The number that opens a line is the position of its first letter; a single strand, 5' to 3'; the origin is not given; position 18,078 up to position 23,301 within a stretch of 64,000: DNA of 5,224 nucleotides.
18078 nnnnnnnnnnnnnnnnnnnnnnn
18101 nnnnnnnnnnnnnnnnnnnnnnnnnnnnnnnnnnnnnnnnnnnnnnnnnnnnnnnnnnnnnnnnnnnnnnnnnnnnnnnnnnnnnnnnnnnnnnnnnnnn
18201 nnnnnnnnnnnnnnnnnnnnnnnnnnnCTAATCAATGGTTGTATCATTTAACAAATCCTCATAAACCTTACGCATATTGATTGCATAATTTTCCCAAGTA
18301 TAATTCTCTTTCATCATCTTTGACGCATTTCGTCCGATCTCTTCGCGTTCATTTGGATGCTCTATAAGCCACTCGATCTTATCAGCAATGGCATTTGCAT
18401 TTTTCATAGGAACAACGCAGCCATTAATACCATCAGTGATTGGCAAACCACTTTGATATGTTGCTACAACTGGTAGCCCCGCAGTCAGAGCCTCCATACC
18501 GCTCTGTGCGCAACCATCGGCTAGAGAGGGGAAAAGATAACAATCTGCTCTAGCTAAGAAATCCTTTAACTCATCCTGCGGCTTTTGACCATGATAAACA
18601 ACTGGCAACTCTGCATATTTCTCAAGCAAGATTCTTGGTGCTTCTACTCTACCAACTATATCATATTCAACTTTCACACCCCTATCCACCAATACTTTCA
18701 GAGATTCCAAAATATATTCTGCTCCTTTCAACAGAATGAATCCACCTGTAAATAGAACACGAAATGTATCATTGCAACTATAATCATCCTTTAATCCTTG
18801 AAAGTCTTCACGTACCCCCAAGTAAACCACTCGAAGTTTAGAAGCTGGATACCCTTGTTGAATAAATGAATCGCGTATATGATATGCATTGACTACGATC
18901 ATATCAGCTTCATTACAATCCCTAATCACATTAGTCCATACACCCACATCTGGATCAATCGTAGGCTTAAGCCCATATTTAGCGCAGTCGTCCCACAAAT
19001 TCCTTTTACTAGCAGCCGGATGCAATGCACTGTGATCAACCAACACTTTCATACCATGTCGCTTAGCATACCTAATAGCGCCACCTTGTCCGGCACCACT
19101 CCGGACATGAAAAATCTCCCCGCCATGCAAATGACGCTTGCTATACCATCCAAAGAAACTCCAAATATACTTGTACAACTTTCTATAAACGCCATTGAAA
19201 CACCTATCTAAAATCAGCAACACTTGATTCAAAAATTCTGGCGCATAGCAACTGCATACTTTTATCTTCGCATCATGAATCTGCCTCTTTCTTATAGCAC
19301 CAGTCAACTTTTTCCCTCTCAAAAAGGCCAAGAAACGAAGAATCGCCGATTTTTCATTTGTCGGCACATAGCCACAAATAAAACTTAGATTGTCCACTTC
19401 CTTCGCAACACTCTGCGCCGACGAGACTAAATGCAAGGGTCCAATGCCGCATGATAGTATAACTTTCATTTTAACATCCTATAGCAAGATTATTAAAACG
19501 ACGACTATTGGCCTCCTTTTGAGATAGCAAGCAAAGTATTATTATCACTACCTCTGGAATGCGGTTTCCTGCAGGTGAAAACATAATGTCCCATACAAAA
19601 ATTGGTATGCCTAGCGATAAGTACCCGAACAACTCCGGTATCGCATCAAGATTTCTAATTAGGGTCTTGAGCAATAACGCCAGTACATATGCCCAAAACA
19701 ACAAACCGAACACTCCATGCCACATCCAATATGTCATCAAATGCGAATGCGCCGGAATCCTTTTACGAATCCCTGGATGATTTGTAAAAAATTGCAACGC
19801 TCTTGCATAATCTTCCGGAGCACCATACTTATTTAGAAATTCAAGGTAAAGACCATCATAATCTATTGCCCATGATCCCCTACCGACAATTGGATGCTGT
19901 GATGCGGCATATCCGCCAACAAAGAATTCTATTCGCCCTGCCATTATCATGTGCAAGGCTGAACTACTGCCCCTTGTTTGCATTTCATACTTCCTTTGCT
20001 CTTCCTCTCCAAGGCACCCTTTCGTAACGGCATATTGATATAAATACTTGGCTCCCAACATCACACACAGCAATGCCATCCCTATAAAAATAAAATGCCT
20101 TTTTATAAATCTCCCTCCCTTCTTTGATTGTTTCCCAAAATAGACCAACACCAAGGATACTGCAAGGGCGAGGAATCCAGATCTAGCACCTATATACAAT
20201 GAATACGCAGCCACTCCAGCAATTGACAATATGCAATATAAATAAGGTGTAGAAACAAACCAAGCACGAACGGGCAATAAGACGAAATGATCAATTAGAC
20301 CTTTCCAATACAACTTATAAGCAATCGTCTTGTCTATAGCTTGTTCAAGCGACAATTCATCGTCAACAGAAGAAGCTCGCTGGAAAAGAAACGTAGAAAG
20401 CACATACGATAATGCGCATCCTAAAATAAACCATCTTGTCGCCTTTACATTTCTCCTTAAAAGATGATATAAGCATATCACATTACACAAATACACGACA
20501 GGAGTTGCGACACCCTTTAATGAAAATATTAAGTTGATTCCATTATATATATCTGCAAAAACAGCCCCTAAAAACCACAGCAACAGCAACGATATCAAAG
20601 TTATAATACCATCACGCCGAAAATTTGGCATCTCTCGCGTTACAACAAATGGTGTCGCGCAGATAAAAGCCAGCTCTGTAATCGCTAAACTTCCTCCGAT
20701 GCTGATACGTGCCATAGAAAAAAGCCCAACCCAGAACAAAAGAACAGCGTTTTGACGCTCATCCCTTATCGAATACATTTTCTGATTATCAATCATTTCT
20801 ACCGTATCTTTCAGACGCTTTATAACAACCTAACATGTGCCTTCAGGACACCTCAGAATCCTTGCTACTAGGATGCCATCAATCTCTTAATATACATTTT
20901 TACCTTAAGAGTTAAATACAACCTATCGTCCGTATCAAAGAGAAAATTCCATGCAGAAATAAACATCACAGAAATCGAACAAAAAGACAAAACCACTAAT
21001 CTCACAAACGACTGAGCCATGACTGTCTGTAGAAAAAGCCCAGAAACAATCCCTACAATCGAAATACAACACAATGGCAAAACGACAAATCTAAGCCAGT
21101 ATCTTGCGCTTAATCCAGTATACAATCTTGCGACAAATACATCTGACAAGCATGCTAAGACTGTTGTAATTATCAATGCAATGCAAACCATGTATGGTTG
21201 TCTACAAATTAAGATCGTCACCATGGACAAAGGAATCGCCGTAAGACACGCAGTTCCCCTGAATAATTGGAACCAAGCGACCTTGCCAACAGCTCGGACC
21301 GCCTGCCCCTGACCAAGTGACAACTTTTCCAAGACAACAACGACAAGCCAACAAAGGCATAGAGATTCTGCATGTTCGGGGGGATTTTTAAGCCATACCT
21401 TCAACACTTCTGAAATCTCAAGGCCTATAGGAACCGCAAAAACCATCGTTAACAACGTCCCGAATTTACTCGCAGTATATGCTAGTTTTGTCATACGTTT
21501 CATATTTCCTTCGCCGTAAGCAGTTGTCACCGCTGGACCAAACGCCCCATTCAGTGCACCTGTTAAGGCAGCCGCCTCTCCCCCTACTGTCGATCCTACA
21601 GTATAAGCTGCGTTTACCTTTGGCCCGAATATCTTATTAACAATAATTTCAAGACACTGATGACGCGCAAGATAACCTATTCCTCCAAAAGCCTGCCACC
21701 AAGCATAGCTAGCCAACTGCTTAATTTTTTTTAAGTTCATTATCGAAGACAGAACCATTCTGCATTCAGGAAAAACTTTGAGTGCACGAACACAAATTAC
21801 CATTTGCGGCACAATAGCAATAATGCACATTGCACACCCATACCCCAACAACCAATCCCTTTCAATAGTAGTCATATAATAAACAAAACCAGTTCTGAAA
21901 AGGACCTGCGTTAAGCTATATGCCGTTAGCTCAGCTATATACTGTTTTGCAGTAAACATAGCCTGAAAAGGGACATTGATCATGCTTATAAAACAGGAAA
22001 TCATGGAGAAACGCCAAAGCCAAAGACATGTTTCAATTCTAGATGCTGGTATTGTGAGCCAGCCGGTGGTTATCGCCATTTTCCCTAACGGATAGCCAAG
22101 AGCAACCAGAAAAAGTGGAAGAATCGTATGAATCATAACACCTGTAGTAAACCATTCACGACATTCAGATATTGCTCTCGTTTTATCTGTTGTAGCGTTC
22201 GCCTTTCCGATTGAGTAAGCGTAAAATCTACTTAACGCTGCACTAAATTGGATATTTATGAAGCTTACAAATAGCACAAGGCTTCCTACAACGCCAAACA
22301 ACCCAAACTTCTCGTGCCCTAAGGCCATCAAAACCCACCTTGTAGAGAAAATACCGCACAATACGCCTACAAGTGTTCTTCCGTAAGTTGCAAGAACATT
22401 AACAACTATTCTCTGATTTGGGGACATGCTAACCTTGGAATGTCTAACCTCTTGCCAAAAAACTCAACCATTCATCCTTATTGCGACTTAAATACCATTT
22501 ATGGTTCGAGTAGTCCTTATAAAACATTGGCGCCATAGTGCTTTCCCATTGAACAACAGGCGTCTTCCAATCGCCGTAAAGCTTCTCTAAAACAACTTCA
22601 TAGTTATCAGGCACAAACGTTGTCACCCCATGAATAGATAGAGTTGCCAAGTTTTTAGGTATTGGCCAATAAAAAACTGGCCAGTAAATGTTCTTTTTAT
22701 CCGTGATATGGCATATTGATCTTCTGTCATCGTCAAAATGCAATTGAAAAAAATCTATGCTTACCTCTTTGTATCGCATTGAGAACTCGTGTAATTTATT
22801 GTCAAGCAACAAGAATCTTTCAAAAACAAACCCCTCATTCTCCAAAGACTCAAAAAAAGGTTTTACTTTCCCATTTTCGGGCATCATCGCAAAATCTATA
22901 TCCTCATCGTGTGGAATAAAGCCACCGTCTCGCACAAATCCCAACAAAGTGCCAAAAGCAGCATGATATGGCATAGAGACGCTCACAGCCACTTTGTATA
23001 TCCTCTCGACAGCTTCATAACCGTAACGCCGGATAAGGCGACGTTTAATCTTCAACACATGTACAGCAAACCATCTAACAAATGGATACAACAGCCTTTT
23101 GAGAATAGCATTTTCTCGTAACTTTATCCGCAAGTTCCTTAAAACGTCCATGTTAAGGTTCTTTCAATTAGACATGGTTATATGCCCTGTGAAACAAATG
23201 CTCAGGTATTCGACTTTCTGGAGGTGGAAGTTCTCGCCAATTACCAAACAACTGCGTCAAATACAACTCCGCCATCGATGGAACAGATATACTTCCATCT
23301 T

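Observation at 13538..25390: Teichoic-acid-like phospho-alcohol decoration toolkit with an unusual cytidylyltransferase-reductase fusion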

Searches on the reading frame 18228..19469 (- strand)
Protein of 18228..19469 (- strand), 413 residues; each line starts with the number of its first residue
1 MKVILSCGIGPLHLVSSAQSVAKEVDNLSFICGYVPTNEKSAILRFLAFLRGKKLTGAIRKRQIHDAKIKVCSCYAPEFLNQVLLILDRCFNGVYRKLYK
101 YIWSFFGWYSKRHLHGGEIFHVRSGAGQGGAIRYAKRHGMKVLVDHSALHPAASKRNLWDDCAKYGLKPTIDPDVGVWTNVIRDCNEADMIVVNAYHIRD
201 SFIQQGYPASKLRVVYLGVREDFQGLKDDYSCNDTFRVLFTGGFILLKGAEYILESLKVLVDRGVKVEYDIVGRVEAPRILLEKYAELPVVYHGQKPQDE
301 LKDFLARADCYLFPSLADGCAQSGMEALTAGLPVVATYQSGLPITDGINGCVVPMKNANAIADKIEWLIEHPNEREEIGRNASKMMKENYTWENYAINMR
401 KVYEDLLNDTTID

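Call 4: search_protein_families(library=pfam, proteins=[window:18228-19469:-], max_evalue=0.01)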
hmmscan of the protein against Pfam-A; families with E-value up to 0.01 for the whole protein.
window:18228-19469:- (413 aa): 5 families
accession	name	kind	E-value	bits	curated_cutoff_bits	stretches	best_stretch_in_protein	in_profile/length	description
PF00534.26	Glycos_transf_1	-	7e-21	75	26.4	1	235-384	15-171/172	Glycosyl transferases group 1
PF13692.12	Glyco_trans_1_4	-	7.7e-21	75.3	27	1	237-370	3-141/142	Glycosyl transferases group 1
PF20706.3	GT4-conflict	-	1.9e-11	44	26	1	234-396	196-382/385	Family 4 Glycosyltransferase in conflict systems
PF13524.12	Glyco_trans_1_2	-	2.2e-08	34.6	25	1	266-397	14-140/144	Glycosyl transferase-like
PF13439.12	Glyco_transf_4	-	9e-06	26.2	28.5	1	83-221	39-168/170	Glycosyltransferase Family 4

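Call 5: search_protein_families(library=ncbifam, proteins=[window:18228-19469:-], max_evalue=0.01)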
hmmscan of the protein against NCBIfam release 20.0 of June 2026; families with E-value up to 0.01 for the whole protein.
window:18228-19469:- (413 aa): 32 families (the best 25 are shown)
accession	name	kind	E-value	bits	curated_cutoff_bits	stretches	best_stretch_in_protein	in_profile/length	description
NF041876.1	EPS_EpsE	equivalog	3.1e-18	66.2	400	1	212-395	188-385/389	exopolysaccharide biosynthesis GT4 family glycosyltransferase EpsE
TIGR03088.1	stp2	hypoth_equivalog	3.1e-15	56.1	409.05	1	298-407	263-374/374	TIGR03088 family PEP-CTERM/XrtA system glycosyltransferase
TIGR04005.1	wcaL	equivalog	8.5e-15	54.5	537.6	1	206-370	193-369/406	colanic acid biosynthesis glycosyltransferase WcaL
TIGR04157.1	glyco_rSAM_CFB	subfamily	1.6e-14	53.8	400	1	209-403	192-406/406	TIGR04157 family glycosyltransferase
TIGR03449.1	mycothiol_MshA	equivalog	9.4e-13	47.8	462.5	1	290-407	286-404/406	D-inositol-3-phosphate glycosyltransferase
NF038229.1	Glyco4_Geo_Pelo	equivalog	3.1e-12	46.2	400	1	184-407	106-337/338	GPMC system family 4 glycosyltransferase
NF047684.1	TeichurnBiosyTuaC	equivalog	9e-12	44.6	550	1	238-407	222-390/391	teichuronic acid biosynthesis protein TuaC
TIGR04063.1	stp3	hypoth_equivalog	9.1e-11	41.3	442.05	1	185-407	155-396/397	TIGR04063 family PEP-CTERM/XrtA system glycosyltransferase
TIGR04047.1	MSMEG_0565_glyc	hypoth_equivalog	3.1e-10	39.7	259.85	1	289-404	258-372/373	MSMEG_0565 family glycosyltransferase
TIGR03999.1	thiol_BshA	equivalog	7.2e-10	38.3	273.7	1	298-407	263-374/375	N-acetyl-alpha-D-glucosaminyl L-malate synthase BshA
TIGR02149.1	glgA_Coryne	subfamily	9.5e-10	38.1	302.4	1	293-406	269-390/391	glycogen synthase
NF038295.1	EPS_HpsP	equivalog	5.7e-09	35.4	550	1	302-406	282-387/388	hormogonium polysaccharide biosynthesis glycosyltransferase HpsP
NF041010.1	glycosy_Agl16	equivalog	1.2e-08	34.3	575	1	189-406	135-351/352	glycosylation protein Agl16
NF041879.1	EPS_EpsH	equivalog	1e-07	31.1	800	1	227-409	229-419/431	exopolysaccharide biosynthesis glycosyltransferase EpsH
NF053787.1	GlcN_PG_synth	equivalog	1.6e-07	30.5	480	1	292-407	246-360/361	N-acetylglucosaminyl phosphatidylglycerol synthase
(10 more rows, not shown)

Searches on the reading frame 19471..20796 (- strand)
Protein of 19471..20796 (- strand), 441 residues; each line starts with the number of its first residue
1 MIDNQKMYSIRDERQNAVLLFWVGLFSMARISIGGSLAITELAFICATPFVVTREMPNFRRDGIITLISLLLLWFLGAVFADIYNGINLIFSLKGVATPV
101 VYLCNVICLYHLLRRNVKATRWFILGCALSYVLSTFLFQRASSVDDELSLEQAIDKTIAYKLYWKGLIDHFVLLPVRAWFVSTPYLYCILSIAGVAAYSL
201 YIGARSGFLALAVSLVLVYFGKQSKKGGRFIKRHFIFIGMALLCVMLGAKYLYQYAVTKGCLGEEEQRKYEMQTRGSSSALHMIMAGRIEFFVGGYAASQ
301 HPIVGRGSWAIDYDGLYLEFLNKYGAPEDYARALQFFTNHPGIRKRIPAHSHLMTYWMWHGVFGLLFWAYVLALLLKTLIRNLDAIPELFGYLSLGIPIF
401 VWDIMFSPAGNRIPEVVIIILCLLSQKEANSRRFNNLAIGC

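Call 45: search_protein_families(library=pfam, proteins=[window:19471-20796:-], max_evalue=0.001)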
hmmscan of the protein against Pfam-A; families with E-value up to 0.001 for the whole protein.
window:19471-20796:- (441 aa): 1 family
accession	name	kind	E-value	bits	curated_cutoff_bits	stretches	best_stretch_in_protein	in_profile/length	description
PF04932.20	Wzy_C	-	6.3e-07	29.7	31.7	1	200-369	11-149/149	O-Antigen ligase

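Call 66: search_protein_families(library=pfam, proteins=[window:19471-20796:-], max_evalue=1)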
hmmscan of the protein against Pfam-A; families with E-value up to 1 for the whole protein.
window:19471-20796:- (441 aa): 2 families
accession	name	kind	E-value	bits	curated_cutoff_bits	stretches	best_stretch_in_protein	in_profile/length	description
PF04932.20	Wzy_C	-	6.3e-07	29.7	31.7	1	200-369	11-149/149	O-Antigen ligase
PF04211.18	MtrC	-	0.68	9.4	25.5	1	260-315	191-246/268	Tetrahydromethanopterin S-methyltransferase, subunit C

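Call 67: search_protein_families(library=ncbifam, proteins=[window:19471-20796:-], max_evalue=0.1)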
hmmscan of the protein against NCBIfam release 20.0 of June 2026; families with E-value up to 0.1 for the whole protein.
window:19471-20796:- (441 aa): 2 families
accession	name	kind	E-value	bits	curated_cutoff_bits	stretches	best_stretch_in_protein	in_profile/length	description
TIGR04370.1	glyco_rpt_poly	subfamily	0.0021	17.1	40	1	184-251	166-234/396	oligosaccharide repeat unit polymerase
TIGR00808.1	malonate_madM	equivalog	0.022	14.3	236.3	1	205-298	41-127/254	malonate transporter subunit MadM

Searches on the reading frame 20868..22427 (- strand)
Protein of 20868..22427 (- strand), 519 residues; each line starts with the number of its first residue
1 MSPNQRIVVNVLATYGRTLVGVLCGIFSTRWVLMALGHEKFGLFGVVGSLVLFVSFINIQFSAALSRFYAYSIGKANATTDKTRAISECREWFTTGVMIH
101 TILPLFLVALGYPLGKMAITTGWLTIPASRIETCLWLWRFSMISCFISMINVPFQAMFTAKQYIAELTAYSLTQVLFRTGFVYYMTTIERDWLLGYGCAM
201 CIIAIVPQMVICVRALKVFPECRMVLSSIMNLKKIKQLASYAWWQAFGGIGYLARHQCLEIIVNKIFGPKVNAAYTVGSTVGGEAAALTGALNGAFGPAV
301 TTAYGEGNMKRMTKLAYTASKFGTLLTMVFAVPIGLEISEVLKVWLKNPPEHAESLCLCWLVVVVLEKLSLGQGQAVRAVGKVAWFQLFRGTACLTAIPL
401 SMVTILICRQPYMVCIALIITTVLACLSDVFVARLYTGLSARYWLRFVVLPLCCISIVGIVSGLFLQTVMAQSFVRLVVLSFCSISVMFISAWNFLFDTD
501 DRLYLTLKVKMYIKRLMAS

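Call 45: search_protein_families(library=pfam, proteins=[window:20868-22427:-], max_evalue=0.001)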
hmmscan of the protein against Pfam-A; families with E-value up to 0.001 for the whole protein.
window:20868-22427:- (519 aa): 0 families

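Call 66: search_protein_families(library=pfam, proteins=[window:20868-22427:-], max_evalue=1)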
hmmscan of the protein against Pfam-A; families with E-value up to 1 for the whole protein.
window:20868-22427:- (519 aa): 0 families

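Call 67: search_protein_families(library=ncbifam, proteins=[window:20868-22427:-], max_evalue=0.1)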
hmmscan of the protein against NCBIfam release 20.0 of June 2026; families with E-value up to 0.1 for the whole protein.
window:20868-22427:- (519 aa): 1 family
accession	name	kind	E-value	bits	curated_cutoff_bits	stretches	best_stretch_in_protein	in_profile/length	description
NF047339.1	blaCSR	exception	0.061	12.5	600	1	139-213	4-76/295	CSR family subclass B3 metallo-beta-lactamase-like protein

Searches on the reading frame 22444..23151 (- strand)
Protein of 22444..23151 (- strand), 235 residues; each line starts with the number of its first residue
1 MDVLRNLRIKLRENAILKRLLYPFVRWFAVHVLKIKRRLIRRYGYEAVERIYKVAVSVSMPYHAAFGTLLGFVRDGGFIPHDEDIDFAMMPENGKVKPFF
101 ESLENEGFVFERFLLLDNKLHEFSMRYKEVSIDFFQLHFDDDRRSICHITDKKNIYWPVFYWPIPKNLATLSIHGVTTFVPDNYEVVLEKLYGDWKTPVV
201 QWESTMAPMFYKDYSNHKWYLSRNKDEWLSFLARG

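Call 4: search_protein_families(library=pfam, proteins=[window:22444-23151:-], max_evalue=0.01)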
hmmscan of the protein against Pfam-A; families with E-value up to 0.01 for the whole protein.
window:22444-23151:- (235 aa): 1 family
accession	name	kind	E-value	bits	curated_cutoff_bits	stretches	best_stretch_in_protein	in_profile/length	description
PF04991.19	LicD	-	1.4e-11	45.3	22.6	1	61-90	7-36/227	LicD family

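Call 5: search_protein_families(library=ncbifam, proteins=[window:22444-23151:-], max_evalue=0.01)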
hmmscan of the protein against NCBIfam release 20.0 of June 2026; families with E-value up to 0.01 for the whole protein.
window:22444-23151:- (235 aa): 1 family
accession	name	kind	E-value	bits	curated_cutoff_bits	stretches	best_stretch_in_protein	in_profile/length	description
NF045866.1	GGPL_Ptran_Mf1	equivalog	1.5e-12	48.2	225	1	53-89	14-50/240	diacylglycerol cholinephosphotransferase Mf1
